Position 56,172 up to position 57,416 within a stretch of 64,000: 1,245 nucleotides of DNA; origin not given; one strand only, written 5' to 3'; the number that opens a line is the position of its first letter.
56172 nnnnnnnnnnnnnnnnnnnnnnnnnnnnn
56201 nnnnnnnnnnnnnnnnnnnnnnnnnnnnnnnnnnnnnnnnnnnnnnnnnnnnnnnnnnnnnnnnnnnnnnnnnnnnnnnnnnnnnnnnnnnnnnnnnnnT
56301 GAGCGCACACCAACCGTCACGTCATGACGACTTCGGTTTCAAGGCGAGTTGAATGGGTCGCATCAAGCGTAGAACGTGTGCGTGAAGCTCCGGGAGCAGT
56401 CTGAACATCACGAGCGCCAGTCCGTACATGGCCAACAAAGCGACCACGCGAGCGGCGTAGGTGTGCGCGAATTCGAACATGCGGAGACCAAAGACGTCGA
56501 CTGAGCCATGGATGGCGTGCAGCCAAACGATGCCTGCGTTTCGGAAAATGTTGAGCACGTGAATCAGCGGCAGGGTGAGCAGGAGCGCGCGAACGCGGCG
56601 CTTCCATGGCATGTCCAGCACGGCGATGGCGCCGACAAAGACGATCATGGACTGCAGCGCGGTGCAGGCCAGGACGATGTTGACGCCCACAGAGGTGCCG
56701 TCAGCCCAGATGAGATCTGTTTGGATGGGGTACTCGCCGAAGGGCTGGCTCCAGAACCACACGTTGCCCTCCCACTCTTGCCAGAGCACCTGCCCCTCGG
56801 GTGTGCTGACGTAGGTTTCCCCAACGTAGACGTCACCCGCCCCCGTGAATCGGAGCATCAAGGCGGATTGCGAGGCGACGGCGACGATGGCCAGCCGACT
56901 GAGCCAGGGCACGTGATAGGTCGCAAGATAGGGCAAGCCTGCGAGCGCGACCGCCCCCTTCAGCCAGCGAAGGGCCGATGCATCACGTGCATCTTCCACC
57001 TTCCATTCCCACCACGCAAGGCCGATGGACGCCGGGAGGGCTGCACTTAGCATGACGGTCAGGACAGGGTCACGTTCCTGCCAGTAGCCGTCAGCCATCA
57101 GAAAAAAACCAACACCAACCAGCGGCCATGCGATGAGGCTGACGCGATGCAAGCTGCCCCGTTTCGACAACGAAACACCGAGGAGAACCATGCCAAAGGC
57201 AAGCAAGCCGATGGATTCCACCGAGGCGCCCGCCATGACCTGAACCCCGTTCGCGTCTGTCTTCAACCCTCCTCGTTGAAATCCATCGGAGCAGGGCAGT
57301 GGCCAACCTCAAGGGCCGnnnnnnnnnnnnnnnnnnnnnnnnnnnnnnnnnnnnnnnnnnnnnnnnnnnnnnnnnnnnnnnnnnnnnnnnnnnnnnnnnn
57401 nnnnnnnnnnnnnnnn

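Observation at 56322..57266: Archaeosortase-family gene convergent with the giant lectin protein, but no canonical PGF-CTERM substrate in the window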

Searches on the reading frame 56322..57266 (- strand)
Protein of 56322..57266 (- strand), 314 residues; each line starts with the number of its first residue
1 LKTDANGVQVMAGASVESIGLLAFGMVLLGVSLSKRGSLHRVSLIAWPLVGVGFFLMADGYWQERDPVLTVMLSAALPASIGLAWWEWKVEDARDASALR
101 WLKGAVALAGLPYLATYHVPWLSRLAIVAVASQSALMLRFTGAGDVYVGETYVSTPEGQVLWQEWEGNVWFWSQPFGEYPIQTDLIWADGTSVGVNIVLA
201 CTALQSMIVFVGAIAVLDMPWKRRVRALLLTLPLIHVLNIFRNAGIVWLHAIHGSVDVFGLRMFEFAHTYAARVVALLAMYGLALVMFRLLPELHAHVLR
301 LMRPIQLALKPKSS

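Call 3: search_protein_families(library=ncbifam, proteins=[window:56322-57266:-], max_evalue=1)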
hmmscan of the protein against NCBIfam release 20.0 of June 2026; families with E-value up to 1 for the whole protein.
window:56322-57266:- (314 aa): 11 families
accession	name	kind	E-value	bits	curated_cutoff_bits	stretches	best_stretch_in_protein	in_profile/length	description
TIGR04125.1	exosort_PGF_TRM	exception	1.9e-31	109.5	75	1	23-301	5-259/271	archaeosortase A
TIGR04178.1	exo_archaeo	signature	5.3e-17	61.9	23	1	195-293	1-97/97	exosortase/archaeosortase family protein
TIGR04177.1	exosort_XrtH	exception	7.2e-10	39.1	86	1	175-289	45-153/158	exosortase H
NF045528.1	heimosortase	equivalog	2.6e-09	37.4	130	1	132-287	31-179/199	heimdallarchaeosortase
NF046081.1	exosort_XrtX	exception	1.9e-07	31.2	170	1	185-287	64-158/168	exosortase X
NF033505.2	paceosortase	exception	0.0003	20.9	80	1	174-275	39-132/167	pacearchaeosortase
TIGR04300.1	exosort_XrtM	exception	0.0045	17.4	125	1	192-276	52-129/150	exosortase family protein XrtM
TIGR04128.1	exoso_Fjoh_1448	exception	0.014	15.6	90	1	193-246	81-134/174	exosortase family protein XrtF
TIGR04144.1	archaeo_VPXXXP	exception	0.022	14.7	150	1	185-284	54-146/156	archaeosortase B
TIGR04124.1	archaeo_artE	exception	0.026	14.6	95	1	193-258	61-126/153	archaeosortase family protein ArtE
NF033767.0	exosort_XrtS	exception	0.5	10.3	145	0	192-288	58-152/155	exosortase S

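Call 4: search_protein_families(library=pfam, proteins=[window:56322-57266:-], max_evalue=1)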
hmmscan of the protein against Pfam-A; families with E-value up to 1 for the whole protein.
window:56322-57266:- (314 aa): 2 families
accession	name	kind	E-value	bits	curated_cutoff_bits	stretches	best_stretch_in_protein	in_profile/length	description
PF22268.1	DUF6954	-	0.029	14.4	27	1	51-73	20-42/58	Family of unknown function (DUF6954)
PF06653.16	Claudin_3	-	0.081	13.3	28.7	1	165-252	31-117/163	Tight junction protein, Claudin-like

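Call 9: find_homologous_proteins(query=window:56322-57266:-)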
Query window:56322-57266:- (314 aa): 327 proteins with E <= 0.001 among 8000 candidates; the best 120 are listed.
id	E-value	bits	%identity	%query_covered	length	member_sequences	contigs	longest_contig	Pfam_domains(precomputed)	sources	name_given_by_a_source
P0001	9.9e-201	684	99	100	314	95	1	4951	PF09721.16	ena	-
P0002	3.0e-178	610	90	97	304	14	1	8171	PF09721.16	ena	-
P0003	3.7e-177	606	88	98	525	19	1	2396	PF09721.16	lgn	-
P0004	1.4e-176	604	88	97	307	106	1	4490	PF09721.16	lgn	-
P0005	1.9e-138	479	72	97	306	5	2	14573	PF09721.16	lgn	-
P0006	3.3e-137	475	70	100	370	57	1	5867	PF09721.16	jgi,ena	-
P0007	3.6e-135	468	68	99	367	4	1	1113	PF09721.16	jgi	jgi:archaeosortase A (PGF-CTERM-specific)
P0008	4.2e-99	350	54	93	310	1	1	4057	-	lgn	-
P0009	9.4e-98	345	53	98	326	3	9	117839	-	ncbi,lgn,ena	-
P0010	1.3e-97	345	55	93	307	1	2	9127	-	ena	-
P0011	1.3e-97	345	55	93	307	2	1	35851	-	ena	-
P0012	4.0e-97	343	54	93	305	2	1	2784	-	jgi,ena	-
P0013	4.6e-97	343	55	93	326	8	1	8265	-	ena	-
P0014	5.5e-97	343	54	98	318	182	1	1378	-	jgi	-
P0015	5.0e-96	340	54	93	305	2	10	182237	PF09721.16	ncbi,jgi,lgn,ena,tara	tara:strand:+ start:15764 stop:16681 length:918 start_codon:yes stop_codon:yes gene_type:complete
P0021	1.5e-95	338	54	93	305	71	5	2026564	PF09721.16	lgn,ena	-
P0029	9.1e-92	326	51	98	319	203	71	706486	-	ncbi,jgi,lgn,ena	jgi:archaeosortase A (PGF-CTERM-specific)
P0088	3.8e-83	297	51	93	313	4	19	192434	PF09721.16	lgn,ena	-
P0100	3.1e-80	288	49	92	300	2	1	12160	PF09721.16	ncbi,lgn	-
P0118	3.1e-79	285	47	90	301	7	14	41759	-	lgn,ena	-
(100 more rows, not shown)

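Call 10: find_related_loci(query=window:56322-57266:-, collection=genome_contigs, flank=10000)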
Query window:56322-57266:- (314 aa) in genome_contigs; peptide patterns used: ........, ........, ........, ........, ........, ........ (x = any residue, [..] = any of these).
44 stretches matched a pattern; 10 encode a relative of the query (tblastn E <= 1e-3); 9 distinct loci.
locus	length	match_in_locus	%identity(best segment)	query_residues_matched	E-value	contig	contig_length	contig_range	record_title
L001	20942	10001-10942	97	1-314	0e+0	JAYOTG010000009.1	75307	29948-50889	MAG: Candidatus Poseidoniales archaeon isolate 139566_S167_metabat_bins_2.tsv.183 NODE_239_length_75307_cov_6.580078, wh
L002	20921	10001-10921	92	8-314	0e+0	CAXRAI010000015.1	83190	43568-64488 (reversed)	MAG: Salinimicrobium sp. isolate YZ09aB_8.71 genome assembly, contig: k141_548109, whole genome shotgun sequence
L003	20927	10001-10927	88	6-314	9e-178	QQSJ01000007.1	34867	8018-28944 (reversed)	MAG: Candidatus Poseidoniales archaeon isolate bin_375 U_43222-7, whole genome shotgun sequence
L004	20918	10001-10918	88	8-313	1e-175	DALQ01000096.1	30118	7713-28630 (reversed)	MAG TPA_asm: Euryarchaeota archaeon UBA495 UBA495_contig_4029, whole genome shotgun sequence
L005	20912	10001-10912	90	11-314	2e-168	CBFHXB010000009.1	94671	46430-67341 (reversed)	MAG: Candidatus Poseidoniaceae archaeon isolate Co_bin_437_indper genome assembly, contig: Co_bin_437_indper_c9, whole g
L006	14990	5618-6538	88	8-314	7e-166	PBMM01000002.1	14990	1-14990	MAG: Methanobacteriota archaeon isolate SP212 42277, whole genome shotgun sequence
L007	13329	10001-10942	96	1-314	0e+0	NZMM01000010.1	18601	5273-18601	MAG: Methanobacteriota archaeon isolate IN1222 28153, whole genome shotgun sequence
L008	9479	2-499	97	149-314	4e-106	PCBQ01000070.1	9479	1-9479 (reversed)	MAG: Methanobacteriota archaeon isolate NP116 MHASMcontig_439680, whole genome shotgun sequence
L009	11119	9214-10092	53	23-314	4e-101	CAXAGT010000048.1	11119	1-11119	MAG TPA_asm: uncultured Candidatus Poseidoniales archaeon isolate ERR3525235_binner12_Refined_63 genome assembly, contig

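Call 17: search_solved_structures(query=window:56322-57266:-, max_evalue=1)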
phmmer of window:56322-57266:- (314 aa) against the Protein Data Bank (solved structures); distinct sequences matched with E-value up to 1: 1.
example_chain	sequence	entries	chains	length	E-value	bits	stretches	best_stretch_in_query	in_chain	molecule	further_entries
9kve_D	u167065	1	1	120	0.033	16.6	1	67-161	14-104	The heavy chain of 4H1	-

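Call 26: find_encoding_contigs(protein=P0021, flank=10000, max_places=2)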
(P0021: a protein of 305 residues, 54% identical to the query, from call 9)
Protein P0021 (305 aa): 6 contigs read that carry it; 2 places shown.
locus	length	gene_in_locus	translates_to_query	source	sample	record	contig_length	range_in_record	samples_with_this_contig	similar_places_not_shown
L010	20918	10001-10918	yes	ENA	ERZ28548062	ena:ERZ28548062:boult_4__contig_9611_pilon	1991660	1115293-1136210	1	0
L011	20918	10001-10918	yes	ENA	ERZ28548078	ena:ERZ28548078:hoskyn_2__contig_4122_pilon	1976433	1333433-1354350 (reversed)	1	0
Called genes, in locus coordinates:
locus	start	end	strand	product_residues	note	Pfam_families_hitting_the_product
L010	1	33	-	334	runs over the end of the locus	PF01368:DHH, PF02272:DHHA1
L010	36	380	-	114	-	PF01920:Prefoldin_2 (weak)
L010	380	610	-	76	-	-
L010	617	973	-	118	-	PF01780:Ribosomal_L37ae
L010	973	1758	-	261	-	PF01138:RNase_PH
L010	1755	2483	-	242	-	PF01138:RNase_PH, PF03725:RNase_PH_C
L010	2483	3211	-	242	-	PF14382:ECR1_N (weak), PF21266:S1_RRP4 (faint)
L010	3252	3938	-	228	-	PF01172:SBDS_N, PF09377:SBDS_domain_II, PF20268:SBDS_C (weak)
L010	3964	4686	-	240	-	PF10584:Proteasome_A_N, PF00227:Proteasome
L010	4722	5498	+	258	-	PF01902:Diphthami_syn_2_N, PF28410:Diphthami_syn_2_C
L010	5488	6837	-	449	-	PF00206:Lyase_1, PF10397:ADSL_C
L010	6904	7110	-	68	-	-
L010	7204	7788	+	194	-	-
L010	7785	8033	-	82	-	-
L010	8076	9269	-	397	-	PF22641:TiaS_TCKD, PF08489:TiaS_FLD, PF23783:Zn_ribbon_TiaS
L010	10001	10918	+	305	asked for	PF09721:Exosortase_EpsH (weak)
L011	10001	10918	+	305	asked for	PF09721:Exosortase_EpsH (weak)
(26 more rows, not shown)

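Call 27: find_encoding_contigs(protein=P0029, flank=10000, max_places=2)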
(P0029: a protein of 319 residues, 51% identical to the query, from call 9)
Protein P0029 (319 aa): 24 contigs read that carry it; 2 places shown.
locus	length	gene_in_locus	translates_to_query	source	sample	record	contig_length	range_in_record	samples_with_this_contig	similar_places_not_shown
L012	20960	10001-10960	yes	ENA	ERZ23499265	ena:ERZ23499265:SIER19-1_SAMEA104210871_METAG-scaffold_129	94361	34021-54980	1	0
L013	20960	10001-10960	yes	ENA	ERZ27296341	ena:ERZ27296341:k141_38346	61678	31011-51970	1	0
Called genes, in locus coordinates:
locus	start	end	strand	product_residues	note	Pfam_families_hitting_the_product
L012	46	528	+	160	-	-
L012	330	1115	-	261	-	PF01138:RNase_PH, PF03725:RNase_PH_C (weak)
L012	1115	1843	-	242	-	PF01138:RNase_PH, PF03725:RNase_PH_C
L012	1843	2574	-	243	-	PF21266:S1_RRP4 (faint), PF15985:KH_6 (weak)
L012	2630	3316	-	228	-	PF01172:SBDS_N, PF09377:SBDS_domain_II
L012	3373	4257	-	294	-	PF10584:Proteasome_A_N, PF00227:Proteasome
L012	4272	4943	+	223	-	PF01902:Diphthami_syn_2_N, PF28410:Diphthami_syn_2_C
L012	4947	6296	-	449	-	PF00206:Lyase_1, PF10397:ADSL_C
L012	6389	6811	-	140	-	-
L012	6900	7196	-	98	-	-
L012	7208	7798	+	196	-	-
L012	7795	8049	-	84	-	-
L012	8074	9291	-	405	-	PF22641:TiaS_TCKD, PF08489:TiaS_FLD, PF23783:Zn_ribbon_TiaS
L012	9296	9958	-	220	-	PF00702:Hydrolase (faint), PF08645:PNK3P (weak)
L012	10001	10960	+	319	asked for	-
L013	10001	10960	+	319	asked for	-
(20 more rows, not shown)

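Call 31: find_encoding_contigs(protein=P0118, flank=10000, max_places=1)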
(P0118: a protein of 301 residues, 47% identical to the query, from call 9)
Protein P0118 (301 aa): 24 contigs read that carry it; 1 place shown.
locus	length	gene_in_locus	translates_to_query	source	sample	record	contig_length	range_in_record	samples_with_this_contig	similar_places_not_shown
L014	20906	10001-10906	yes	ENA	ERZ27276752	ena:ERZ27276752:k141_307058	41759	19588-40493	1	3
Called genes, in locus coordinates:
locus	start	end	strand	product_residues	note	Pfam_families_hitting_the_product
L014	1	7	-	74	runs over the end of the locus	-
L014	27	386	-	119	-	PF01780:Ribosomal_L37ae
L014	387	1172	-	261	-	PF01138:RNase_PH, PF03725:RNase_PH_C (weak)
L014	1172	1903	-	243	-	PF01138:RNase_PH, PF03725:RNase_PH_C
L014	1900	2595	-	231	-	PF21266:S1_RRP4 (weak), PF15985:KH_6 (weak)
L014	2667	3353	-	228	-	PF01172:SBDS_N, PF09377:SBDS_domain_II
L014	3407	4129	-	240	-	PF10584:Proteasome_A_N, PF00227:Proteasome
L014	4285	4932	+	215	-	PF01902:Diphthami_syn_2_N, PF28410:Diphthami_syn_2_C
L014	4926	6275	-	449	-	PF00206:Lyase_1, PF10397:ADSL_C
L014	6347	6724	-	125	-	-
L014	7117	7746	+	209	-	-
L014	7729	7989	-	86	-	-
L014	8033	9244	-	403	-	PF22641:TiaS_TCKD, PF08489:TiaS_FLD, PF23783:Zn_ribbon_TiaS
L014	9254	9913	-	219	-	-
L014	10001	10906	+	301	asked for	-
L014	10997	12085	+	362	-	PF00724:Oxidored_FMN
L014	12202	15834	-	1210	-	PF00059:Lectin_C (weak), PF04151:PPC, PF00036:EF-hand_1 (faint), PF13202:EF-hand_5 (faint)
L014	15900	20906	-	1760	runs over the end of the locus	PF00270:DEAD, PF04851:ResIII, PF00271:Helicase_C, PF19306:WHD_Lhr, PF08494:DEAD_assoc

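Call 32: find_encoding_contigs(protein=P0088, flank=10000, max_places=1)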
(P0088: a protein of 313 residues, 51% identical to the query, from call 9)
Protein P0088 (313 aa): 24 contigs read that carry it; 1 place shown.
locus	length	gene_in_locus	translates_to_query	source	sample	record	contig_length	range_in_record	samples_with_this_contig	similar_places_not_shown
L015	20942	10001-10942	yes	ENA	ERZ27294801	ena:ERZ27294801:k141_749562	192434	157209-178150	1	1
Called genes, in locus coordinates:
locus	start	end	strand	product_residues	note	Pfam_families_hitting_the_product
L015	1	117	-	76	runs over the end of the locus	-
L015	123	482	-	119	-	PF01780:Ribosomal_L37ae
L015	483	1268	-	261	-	PF01138:RNase_PH, PF03725:RNase_PH_C (weak)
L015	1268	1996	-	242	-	PF01138:RNase_PH, PF03725:RNase_PH_C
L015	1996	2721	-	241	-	PF21266:S1_RRP4 (weak), PF15985:KH_6 (weak)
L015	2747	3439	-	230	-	PF01172:SBDS_N, PF09377:SBDS_domain_II, PF20268:SBDS_C (weak)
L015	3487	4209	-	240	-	PF10584:Proteasome_A_N, PF00227:Proteasome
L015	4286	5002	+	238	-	PF01902:Diphthami_syn_2_N, PF28410:Diphthami_syn_2_C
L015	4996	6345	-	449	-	PF00206:Lyase_1, PF10397:ADSL_C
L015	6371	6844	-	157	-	-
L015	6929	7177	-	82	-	-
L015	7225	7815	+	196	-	-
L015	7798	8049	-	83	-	-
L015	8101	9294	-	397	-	PF22641:TiaS_TCKD, PF08489:TiaS_FLD, PF23783:Zn_ribbon_TiaS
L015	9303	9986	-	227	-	PF00702:Hydrolase (faint)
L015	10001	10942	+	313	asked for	PF09721:Exosortase_EpsH (weak)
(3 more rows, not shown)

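Call 33: find_encoding_contigs(protein=P0100, flank=10000, max_places=1)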
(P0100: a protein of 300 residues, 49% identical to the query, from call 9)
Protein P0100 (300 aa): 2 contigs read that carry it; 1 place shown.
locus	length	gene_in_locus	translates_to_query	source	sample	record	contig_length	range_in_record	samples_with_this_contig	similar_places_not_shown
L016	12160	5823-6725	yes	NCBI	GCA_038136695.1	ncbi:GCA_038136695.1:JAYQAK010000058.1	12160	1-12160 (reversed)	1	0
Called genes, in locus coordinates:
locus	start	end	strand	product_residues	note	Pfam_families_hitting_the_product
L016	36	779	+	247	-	PF01902:Diphthami_syn_2_N, PF28410:Diphthami_syn_2_C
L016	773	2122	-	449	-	PF00206:Lyase_1, PF10397:ADSL_C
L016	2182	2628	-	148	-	-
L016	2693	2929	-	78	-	-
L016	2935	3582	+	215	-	-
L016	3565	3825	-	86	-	-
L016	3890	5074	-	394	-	PF22641:TiaS_TCKD, PF08489:TiaS_FLD, PF23783:Zn_ribbon_TiaS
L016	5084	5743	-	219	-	-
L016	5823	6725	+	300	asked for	PF09721:Exosortase_EpsH (weak)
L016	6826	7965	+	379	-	PF00724:Oxidored_FMN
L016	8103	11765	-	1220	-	PF00059:Lectin_C, PF13385:Laminin_G_3, PF04151:PPC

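Call 38: search_dna_similar(query=window:56322-57266:-, collection=plasmids, mode=protein, max_evalue=0.001, max_rows=15)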
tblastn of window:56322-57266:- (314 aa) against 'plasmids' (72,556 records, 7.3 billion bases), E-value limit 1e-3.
Records with a match: 3; places in all: 3; records where one place covers at least 80% of the query: 0.
Best place of each record, by identity: <60% 3.
By first word of the organism name: Natronorubrum 1; Halomontanus 1; Salinirubellus 1.
By predicted mobility (MOB-suite, as given by PLSDB): non-mobilizable 3.
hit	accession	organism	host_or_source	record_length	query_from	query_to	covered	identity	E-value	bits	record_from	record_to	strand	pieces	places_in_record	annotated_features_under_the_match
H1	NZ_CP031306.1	Natronorubrum bangense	Cell culture,The Bange salt-alkaline ...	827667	61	294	75%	26.3%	1e-5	55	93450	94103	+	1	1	artA: archaeosortase A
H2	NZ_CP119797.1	Halomontanus rarus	cell culture,sediment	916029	189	296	34%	35.0%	3e-4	50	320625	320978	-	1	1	artA: archaeosortase A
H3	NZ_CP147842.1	Salinirubellus sp. SYNS196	cell cuture,sediment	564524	189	294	34%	27.7%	1e-4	51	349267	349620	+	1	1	artA: archaeosortase A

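Call 39: get_annotated_region(hit=H1, flank=1500)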
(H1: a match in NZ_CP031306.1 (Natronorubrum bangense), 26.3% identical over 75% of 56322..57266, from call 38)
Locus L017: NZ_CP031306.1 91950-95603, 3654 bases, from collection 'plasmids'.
description: Natronorubrum bangense strain JCM 10635 plasmid unnamed1, complete sequence
organism: Natronorubrum bangense (NCBI taxid 61858)
taxonomy: Archaea; Euryarchaeota; Halobacteria; Halobacteriales; Natrialbaceae; Natronorubrum; Natronorubrum bangense
host: -; source: Cell culture,The Bange salt-alkaline lake in Tibet; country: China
typing (MOB-suite, as given by PLSDB): non-mobilizable
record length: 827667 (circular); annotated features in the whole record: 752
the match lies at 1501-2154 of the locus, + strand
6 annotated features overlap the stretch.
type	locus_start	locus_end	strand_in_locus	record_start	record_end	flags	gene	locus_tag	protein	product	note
CDS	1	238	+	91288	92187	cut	-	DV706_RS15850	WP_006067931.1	glycosyltransferase family A protein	-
CDS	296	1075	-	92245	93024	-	-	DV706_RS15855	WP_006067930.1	MarR family transcriptional regulator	GO:0006355 - regulation of DNA-templated transcription [Evidence IEA]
CDS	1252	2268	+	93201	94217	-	artA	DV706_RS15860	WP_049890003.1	archaeosortase A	GO:0043687 - post-translational protein modification [Evidence IEA]; GO:0006605 - protein targeting [Evidence IEA]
CDS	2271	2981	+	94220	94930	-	-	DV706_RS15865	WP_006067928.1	metallophosphoesterase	-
CDS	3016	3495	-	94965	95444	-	-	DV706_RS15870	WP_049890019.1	cupin domain-containing protein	-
CDS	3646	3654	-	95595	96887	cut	-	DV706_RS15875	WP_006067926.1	NAD(P)/FAD-dependent oxidoreductase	-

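Call 40: get_annotated_region(hit=H2, flank=1500)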
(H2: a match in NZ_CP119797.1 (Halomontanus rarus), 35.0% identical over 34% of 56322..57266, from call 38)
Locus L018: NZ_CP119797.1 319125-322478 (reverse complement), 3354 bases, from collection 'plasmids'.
description: Halomontanus rarus strain TS33 plasmid unnamed1, complete sequence
organism: Halomontanus rarus (NCBI taxid 3034020)
taxonomy: Archaea; Euryarchaeota; Halobacteria; Halobacteriales; Natrialbaceae; Halomontanus; Halomontanus rarus
host: -; source: cell culture,sediment; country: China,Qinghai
typing (MOB-suite, as given by PLSDB): non-mobilizable
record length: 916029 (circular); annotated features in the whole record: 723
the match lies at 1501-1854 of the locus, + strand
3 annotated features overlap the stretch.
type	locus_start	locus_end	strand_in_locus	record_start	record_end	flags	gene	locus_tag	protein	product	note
CDS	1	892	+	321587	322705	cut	-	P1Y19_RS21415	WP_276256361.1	redoxin domain-containing protein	-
CDS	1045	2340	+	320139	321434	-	artA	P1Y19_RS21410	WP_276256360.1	archaeosortase A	GO:0043687 - post-translational protein modification [Evidence IEA]; GO:0006605 - protein targeting [Evidence IEA]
CDS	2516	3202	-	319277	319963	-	-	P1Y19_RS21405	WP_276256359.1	thioredoxin domain-containing protein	-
